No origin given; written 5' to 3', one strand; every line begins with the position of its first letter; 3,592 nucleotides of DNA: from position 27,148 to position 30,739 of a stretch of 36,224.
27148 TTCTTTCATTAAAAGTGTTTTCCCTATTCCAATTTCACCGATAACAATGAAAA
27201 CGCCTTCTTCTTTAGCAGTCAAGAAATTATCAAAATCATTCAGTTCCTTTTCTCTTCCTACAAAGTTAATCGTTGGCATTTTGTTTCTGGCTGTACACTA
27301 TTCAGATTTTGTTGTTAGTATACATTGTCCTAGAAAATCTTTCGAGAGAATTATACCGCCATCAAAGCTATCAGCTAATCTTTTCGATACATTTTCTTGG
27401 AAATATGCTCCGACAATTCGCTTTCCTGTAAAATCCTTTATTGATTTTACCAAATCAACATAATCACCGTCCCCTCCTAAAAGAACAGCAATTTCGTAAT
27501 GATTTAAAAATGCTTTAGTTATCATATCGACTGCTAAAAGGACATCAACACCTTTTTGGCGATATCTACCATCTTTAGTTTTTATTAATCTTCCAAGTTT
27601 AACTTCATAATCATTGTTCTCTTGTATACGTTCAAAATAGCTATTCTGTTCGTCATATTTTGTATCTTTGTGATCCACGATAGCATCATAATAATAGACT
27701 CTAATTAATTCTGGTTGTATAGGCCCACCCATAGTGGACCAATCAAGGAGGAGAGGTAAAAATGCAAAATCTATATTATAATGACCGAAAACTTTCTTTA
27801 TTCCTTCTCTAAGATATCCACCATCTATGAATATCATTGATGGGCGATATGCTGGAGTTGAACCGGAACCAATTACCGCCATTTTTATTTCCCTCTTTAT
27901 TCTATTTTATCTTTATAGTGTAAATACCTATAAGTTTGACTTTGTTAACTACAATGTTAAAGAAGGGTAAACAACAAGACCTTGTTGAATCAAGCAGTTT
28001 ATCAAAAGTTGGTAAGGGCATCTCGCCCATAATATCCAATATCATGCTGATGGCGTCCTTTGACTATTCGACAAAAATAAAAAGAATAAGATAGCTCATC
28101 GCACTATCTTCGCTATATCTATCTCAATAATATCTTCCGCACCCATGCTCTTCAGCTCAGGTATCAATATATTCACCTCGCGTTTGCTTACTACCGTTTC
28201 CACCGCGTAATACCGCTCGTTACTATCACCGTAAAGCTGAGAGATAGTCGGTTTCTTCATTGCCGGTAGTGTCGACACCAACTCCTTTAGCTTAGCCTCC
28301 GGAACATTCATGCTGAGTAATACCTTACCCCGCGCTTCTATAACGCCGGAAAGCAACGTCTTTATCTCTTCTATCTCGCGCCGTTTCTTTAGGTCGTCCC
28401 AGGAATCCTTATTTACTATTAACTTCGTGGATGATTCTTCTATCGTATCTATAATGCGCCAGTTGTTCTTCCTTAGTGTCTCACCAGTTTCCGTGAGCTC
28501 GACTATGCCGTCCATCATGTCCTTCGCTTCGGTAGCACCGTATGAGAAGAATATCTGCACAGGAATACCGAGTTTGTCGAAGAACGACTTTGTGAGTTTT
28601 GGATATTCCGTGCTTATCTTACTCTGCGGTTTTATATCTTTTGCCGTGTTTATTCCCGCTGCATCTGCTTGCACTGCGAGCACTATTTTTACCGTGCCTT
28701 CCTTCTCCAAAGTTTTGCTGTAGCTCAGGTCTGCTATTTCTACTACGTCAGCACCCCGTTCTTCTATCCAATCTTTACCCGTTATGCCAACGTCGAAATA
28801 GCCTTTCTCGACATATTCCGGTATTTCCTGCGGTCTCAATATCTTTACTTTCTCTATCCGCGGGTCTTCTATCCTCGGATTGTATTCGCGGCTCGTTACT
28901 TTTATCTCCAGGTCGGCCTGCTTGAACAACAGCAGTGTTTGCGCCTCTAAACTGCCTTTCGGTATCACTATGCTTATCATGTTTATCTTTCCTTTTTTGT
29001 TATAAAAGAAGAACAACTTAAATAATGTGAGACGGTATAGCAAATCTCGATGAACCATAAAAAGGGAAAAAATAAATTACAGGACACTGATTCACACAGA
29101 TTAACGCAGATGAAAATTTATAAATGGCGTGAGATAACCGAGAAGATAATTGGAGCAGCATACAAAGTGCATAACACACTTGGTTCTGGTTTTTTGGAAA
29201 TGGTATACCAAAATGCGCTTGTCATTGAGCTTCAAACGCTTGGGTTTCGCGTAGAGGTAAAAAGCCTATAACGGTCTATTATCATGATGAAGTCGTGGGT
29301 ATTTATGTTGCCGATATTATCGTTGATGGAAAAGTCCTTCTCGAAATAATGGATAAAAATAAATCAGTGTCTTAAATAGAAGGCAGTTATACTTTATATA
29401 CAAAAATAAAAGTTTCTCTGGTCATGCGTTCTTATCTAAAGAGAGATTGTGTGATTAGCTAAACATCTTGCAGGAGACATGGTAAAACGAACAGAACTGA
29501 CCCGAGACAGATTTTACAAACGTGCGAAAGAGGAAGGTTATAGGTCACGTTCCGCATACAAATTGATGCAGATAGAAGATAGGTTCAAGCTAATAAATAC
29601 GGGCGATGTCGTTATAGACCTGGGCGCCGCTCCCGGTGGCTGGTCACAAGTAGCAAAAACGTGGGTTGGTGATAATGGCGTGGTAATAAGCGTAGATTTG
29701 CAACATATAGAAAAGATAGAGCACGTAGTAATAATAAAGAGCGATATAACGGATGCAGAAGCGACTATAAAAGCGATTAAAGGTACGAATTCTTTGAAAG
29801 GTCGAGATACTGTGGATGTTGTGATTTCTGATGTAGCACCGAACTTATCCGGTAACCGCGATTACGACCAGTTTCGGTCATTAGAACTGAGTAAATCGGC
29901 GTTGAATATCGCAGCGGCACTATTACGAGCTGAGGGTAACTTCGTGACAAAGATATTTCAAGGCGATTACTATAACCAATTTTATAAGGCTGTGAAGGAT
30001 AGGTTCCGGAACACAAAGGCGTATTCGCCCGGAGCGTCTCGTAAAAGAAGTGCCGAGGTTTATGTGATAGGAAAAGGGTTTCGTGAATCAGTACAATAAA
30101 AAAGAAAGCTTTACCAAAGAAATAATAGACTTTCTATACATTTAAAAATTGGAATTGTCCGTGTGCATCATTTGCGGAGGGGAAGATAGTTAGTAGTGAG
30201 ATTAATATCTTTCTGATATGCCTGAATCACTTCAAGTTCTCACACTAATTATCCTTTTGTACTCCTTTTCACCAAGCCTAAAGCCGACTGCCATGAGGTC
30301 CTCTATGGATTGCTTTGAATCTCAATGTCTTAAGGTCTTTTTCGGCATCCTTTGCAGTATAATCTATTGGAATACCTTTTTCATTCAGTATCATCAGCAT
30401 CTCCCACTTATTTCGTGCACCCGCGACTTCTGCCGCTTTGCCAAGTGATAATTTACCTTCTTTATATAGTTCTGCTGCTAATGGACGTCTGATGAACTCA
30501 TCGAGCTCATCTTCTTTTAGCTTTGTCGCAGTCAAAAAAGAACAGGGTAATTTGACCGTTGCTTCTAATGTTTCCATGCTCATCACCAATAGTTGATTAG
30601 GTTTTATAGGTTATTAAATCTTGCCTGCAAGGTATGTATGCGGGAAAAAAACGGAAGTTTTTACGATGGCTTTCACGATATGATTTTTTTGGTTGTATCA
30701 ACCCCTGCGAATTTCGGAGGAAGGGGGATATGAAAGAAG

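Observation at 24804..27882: NYN nuclease + effector-less STAND P-loop NTPase + TPR array: candidate NLR/Avs-like immune module with the effector encoded in trans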

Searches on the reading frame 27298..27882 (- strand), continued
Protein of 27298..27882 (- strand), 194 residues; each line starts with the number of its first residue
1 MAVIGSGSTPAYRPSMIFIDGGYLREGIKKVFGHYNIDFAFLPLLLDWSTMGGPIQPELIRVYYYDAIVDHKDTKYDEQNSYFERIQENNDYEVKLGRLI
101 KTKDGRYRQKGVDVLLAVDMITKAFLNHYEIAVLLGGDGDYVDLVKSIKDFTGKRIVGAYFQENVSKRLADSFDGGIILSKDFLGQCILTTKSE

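Call 65: find_encoding_contigs(protein=P0042, flank=7000, max_places=3)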
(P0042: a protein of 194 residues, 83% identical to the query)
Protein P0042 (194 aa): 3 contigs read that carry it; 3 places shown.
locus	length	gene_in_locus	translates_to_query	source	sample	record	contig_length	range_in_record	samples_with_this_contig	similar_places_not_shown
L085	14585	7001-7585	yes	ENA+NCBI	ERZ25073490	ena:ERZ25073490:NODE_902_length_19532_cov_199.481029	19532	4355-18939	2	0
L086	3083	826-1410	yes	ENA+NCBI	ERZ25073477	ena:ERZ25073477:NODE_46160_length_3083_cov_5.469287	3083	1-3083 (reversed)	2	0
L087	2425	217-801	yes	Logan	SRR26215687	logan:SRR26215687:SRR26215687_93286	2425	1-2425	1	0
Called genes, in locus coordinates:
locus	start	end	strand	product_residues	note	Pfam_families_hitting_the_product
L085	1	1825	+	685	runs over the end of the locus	PF01903:CbiX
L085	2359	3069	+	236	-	PF04023:FeoA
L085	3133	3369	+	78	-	PF04023:FeoA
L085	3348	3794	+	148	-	PF04023:FeoA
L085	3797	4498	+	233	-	PF01926:MMR_HSR1, PF02421:FeoB_N, PF00009:GTP_EFTU (weak), PF17910:FeoB_Cyto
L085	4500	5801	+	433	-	PF07670:Gate, PF07664:FeoB_C, PF07670:Gate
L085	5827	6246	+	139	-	PF27307:MJ0565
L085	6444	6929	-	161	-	PF01610:DDE_Tnp_ISL3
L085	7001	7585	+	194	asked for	PF01936:NYN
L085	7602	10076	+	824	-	PF01637:ATPase_2, PF13191:AAA_16, PF13424:TPR_12, PF13424:TPR_12, PF13424:TPR_12, PF13424:TPR_12, PF24885:TPR_NPHP3, PF13424:TPR_12, +35 more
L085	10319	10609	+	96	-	-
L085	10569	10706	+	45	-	-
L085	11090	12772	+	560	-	PF00246:Peptidase_M14, PF00963:Cohesin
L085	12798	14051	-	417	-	PF27218:MJ0043_C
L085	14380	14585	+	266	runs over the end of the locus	?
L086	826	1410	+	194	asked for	PF01936:NYN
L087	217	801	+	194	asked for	PF01936:NYN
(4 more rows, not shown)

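Call 66: find_encoding_contigs(protein=P0048, flank=7000, max_places=3)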
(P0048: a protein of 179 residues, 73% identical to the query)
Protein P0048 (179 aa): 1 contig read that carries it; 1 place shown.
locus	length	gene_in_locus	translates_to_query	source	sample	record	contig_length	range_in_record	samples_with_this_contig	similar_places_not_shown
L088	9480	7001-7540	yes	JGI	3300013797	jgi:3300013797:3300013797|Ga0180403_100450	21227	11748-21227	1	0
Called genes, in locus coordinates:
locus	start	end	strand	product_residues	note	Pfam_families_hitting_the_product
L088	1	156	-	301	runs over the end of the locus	PF00155:Aminotran_1_2, PF04864:Alliinase_C (weak)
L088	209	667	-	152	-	-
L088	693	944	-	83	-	PF04365:BrnT_toxin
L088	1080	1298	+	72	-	-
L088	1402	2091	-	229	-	-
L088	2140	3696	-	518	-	PF03215:Rad17, PF05496:RuvB_N (weak), PF00004:AAA, PF13401:AAA_22 (faint), PF21960:RCF1-5-like_lid, PF22608:DNAX_ATPase_lid (weak)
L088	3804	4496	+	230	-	PF06026:Rib_5-P_isom_A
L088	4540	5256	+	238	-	PF04476:4HFCP_synth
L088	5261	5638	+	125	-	-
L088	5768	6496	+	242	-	PF00588:SpoU_methylase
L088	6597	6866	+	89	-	PF01998:DUF131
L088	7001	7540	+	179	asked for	PF01936:NYN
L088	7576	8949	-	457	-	PF00206:Lyase_1, PF08328:ASL_C, PF10397:ADSL_C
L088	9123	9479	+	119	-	?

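Call 67: find_encoding_contigs(protein=P0044, flank=7000, max_places=6)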
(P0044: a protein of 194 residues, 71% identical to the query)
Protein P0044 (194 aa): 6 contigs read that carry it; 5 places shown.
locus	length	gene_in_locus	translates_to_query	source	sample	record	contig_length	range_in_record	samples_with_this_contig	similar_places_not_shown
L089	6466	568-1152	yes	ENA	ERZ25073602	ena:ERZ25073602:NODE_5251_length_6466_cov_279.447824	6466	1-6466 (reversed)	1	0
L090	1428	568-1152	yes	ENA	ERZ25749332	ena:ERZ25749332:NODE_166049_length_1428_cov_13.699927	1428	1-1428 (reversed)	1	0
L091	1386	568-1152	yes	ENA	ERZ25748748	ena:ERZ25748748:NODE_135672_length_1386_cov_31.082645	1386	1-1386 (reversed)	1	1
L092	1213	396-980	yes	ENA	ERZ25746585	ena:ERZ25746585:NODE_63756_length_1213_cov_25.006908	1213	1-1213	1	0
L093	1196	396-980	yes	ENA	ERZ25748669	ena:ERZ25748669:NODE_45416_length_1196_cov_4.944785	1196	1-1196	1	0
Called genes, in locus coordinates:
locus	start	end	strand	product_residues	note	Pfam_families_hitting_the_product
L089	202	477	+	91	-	PF01998:DUF131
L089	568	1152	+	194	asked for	PF01936:NYN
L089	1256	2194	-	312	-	PF01063:Aminotran_4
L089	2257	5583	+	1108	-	PF02384:N6_Mtase, PF20473:MmeI_Mtase (faint), PF07669:Eco57I, PF22837:M_Eco57I_C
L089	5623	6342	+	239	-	-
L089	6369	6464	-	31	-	?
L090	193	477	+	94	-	PF01998:DUF131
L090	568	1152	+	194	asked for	PF01936:NYN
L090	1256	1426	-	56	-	?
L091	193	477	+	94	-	PF01998:DUF131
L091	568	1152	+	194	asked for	PF01936:NYN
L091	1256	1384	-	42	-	?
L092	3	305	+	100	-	?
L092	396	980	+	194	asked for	PF01936:NYN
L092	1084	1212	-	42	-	?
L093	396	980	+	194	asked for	PF01936:NYN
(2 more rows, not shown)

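Call 77: search_protein_families(library=pfam, proteins=[L058:3120-3635:+, L064:7034-7894:+, L065:6154-7926:+, L068:6764-7690:+, L068:6172-6798:+, L066:6024-6296:+, L061:1614-3218:-, L063:2503-3720:-, L062:1275-2402:-, L067:3148-3981:-], max_evalue=0.0001)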
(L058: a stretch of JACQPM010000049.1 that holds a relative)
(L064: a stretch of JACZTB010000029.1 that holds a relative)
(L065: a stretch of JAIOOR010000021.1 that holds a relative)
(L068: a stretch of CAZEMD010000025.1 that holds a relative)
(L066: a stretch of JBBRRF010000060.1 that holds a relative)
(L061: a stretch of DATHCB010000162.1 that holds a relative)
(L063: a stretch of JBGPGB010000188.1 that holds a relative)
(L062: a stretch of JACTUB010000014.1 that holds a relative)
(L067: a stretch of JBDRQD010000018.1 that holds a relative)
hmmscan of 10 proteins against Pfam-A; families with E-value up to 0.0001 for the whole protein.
L058:3120-3635:+ (172 aa): 0 families

L064:7034-7894:+ (287 aa): 0 families

L065:6154-7926:+ (591 aa): 0 families

L068:6764-7690:+ (309 aa): 1 family
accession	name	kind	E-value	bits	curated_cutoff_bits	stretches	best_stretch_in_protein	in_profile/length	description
PF08843.17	AbiEii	-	1.6e-27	97.5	22.5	1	39-296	2-221/238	Nucleotidyl transferase AbiEii toxin, Type IV TA system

L068:6172-6798:+ (209 aa): 0 families

L066:6024-6296:+ (91 aa): 0 families

L061:1614-3218:- (535 aa): 1 family
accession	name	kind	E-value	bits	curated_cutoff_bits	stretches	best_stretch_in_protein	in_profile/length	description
PF01645.23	Glu_synthase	-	2.4e-11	43.9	20.4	1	290-397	192-296/369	Conserved region in glutamate synthase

L063:2503-3720:- (406 aa): 0 families

L062:1275-2402:- (376 aa): 0 families

L067:3148-3981:- (278 aa): 0 families

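Call 95: find_related_loci(query=A5, collection=genome_contigs, flank=5000)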
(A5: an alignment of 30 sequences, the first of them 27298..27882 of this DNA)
Query A5 (194 aa) in genome_contigs; peptide patterns used: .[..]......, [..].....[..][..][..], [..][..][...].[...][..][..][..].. (x = any residue, [..] = any of these).
599 stretches matched a pattern (row limit reached: there are more); 266 encode a relative of the query (tblastn E <= 1e-3); the best 80 are kept; 80 distinct loci.
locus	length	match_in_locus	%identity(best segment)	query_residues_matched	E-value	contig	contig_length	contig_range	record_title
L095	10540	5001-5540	62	12-188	1e-64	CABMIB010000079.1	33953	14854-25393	uncultured archaeon isolate LFW-280_3_1 genome assembly, contig: LFW28031_61, whole genome shotgun sequence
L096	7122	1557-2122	77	4-193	1e-68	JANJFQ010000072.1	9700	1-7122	MAG: Methanophagales archaeon isolate Hel0.bin107 Hel0_ANME-1_NODE_23523_length_9700_cov_4.625405, whole genome shotgun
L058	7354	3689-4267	58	13-193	3e-60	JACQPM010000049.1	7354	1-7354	MAG: Methanobacteriota archaeon isolate NC_groundwater_1307_Ag_S-0.2um_61_78 S_p2_S4_coassembly_k141_1108773, whole geno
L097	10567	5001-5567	47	1-187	7e-52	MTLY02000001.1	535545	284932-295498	MAG: Candidatus Hecatella orcuttiae isolate JdFR-11 NRA7_48_14_length_535545_cov_231, whole genome shotgun sequence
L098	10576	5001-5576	51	1-192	2e-49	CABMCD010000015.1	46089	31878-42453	uncultured archaeon isolate LFW-29 genome assembly, contig: LFW29_22, whole genome shotgun sequence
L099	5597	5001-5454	61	1-194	1e-63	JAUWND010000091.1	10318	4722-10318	MAG: Methanophagales archaeon isolate CSMAG_2415 CSMAG_2415_k141_447587_length_10318_cov_21.7730, whole genome shotgun s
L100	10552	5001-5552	48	7-189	1e-47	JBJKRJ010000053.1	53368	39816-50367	MAG: Thermoplasmata archaeon isolate Bin_56 S1Ck127_2705443_flag_0_multi_21.9961_len_53368, whole genome shotgun sequenc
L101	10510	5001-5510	44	16-187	6e-46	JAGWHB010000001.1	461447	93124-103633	MAG: Thaumarchaeota archaeon isolate REEA66 REEA66_1_length_461447_cov_8.524093, whole genome shotgun sequence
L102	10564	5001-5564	44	1-174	6e-43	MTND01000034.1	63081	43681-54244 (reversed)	MAG: Archaeoglobi archaeon JdFR-42 JGI24020J35080_1000193, whole genome shotgun sequence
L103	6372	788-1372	39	1-184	1e-38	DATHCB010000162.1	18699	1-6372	MAG TPA_asm: Candidatus Bathyarchaeia archaeon isolate SMAG_U12356 k141_231381, whole genome shotgun sequence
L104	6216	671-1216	45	5-174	2e-37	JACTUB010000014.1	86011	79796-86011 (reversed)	MAG: Methanoregulaceae archaeon isolate SPRUCE.2016.20.metabat2.79 SPRUCE.2016.20_scaffold_217, whole genome shotgun seq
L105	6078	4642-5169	37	16-189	7e-35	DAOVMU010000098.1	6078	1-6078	MAG TPA_asm: Candidatus Bathyarchaeota archaeon isolate CSMAG_1479 CSMAG_1479_k141_92186_length_6078_cov_13.0000, whole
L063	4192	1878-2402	40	3-177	2e-34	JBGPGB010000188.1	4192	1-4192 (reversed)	MAG: Nitrosotalea sp. isolate OBJ_0618_7090110_52 k141_7984797_length_4192_cov_7.0000, whole genome shotgun sequence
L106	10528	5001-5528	39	6-174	2e-34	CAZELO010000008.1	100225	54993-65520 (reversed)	MAG TPA_asm: uncultured Candidatus Bathyarchaeia archaeon isolate SRP323688_co1_251 genome assembly, contig: NODE_419_le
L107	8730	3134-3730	38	1-184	1e-33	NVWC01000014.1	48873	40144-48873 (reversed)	MAG: Thaumarchaeota archaeon isolate NORP47 Contig_source1383C_1690, whole genome shotgun sequence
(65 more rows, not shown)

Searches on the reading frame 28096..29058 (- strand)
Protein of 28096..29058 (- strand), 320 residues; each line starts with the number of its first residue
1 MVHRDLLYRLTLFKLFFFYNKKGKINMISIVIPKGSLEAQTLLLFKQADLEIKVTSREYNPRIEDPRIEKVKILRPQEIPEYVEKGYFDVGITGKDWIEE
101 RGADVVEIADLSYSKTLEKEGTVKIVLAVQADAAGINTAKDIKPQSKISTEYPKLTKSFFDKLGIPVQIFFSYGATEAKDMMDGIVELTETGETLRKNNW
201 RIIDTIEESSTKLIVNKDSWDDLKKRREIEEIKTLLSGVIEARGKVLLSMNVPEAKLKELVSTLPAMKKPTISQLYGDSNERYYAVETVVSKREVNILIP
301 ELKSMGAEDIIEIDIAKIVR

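Call 51: search_protein_families(library=pfam, proteins=[window:28096-29058:-], max_evalue=0.001)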
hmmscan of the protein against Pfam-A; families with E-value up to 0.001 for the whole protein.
window:28096-29058:- (320 aa): 2 families
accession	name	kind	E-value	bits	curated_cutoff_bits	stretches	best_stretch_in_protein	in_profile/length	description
PF01634.23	HisG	-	1.2e-41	142.7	25.5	1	75-236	1-156/158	ATP phosphoribosyltransferase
PF08029.16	HisG_C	-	7.6e-24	84.1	23.5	1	242-317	1-73/73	HisG, C-terminal domain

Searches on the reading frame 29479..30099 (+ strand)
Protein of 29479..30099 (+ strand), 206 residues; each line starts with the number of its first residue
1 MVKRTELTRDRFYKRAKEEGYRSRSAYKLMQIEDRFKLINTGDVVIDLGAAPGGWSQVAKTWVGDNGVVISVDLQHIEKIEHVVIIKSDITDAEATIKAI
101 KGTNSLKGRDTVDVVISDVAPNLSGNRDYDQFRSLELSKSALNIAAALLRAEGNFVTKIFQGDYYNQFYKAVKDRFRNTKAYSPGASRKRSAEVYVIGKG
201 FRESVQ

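Call 51: search_protein_families(library=pfam, proteins=[window:29479-30099:+], max_evalue=0.001)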
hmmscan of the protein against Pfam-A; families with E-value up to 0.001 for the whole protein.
window:29479-30099:+ (206 aa): 1 family
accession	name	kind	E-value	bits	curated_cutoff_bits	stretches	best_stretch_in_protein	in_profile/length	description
PF01728.25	FtsJ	-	4.9e-51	173.7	24.1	1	21-201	1-181/181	FtsJ-like methyltransferase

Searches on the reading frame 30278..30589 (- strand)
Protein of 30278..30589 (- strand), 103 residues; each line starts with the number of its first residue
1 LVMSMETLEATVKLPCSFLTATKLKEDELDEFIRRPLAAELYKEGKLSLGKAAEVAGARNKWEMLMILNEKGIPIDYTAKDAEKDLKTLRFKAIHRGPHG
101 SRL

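Call 51: search_protein_families(library=pfam, proteins=[window:30278-30589:-], max_evalue=0.001)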
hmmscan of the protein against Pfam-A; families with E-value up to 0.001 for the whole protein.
window:30278-30589:- (103 aa): 1 family
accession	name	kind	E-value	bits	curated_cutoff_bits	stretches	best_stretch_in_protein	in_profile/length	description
PF03683.19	UPF0175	-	5e-21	74.6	27.9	1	15-88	2-75/75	Uncharacterised protein family (UPF0175)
